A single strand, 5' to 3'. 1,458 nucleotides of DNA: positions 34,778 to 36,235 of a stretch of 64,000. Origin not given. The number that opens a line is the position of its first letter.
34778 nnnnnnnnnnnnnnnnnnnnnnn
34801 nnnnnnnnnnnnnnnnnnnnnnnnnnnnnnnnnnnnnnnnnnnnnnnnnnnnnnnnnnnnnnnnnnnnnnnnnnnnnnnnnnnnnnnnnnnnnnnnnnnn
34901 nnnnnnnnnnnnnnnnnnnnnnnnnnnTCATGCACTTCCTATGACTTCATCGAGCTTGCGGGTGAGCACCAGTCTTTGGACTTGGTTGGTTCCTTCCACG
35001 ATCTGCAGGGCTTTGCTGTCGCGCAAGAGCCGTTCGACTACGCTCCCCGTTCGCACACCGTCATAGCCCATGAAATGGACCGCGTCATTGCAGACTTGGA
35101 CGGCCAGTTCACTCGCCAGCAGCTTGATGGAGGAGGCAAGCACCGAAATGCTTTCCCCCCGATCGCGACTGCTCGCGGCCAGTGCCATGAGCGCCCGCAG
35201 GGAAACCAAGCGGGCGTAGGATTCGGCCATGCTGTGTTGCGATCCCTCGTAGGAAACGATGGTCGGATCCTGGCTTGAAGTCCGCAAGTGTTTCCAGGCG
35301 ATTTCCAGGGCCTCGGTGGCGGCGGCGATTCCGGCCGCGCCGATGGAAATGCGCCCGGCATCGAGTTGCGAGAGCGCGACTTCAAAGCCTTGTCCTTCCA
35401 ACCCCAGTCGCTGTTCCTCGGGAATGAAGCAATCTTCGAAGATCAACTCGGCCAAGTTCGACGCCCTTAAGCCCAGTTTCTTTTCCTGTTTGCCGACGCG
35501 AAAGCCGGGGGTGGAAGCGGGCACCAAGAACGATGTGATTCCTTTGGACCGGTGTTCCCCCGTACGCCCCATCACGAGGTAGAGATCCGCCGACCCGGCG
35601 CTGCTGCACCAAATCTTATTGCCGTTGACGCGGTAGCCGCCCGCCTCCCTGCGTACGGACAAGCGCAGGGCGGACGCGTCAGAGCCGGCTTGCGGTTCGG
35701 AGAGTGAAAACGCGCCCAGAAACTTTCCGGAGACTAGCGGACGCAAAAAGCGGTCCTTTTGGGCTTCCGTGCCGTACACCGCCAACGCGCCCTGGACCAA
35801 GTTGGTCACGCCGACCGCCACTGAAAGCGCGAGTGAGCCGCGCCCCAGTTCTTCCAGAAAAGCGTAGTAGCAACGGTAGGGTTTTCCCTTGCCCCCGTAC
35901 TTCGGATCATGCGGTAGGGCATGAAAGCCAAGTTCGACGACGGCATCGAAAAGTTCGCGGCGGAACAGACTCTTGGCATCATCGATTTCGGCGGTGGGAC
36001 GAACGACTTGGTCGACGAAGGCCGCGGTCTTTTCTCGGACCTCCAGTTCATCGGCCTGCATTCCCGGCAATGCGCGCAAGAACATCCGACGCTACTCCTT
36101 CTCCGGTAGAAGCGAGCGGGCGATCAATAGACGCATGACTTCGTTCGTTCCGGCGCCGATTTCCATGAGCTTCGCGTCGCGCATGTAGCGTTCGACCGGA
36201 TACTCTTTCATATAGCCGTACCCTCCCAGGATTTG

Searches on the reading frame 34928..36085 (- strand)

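Call 10: search_protein_families(library=pfam, proteins=[window:34928-36085:-])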
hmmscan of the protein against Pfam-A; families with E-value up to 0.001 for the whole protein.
window:34928-36085:- (385 aa): 4 families
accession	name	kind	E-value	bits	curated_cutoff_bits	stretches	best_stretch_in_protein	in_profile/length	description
PF00441.29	Acyl-CoA_dh_1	-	2e-31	109.6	22.4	1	231-377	1-148/150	Acyl-CoA dehydrogenase, C-terminal domain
PF02770.24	Acyl-CoA_dh_M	-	2.7e-24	85.6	33.3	1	125-219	1-97/97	Acyl-CoA dehydrogenase, middle domain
PF02771.21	Acyl-CoA_dh_N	-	3.8e-22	79.2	22.9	1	12-121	3-113/113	Acyl-CoA dehydrogenase, N-terminal domain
PF08028.16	Acyl-CoA_dh_2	-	7.3e-09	36.4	22.7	1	249-367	6-133/134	Acyl-CoA dehydrogenase, C-terminal domain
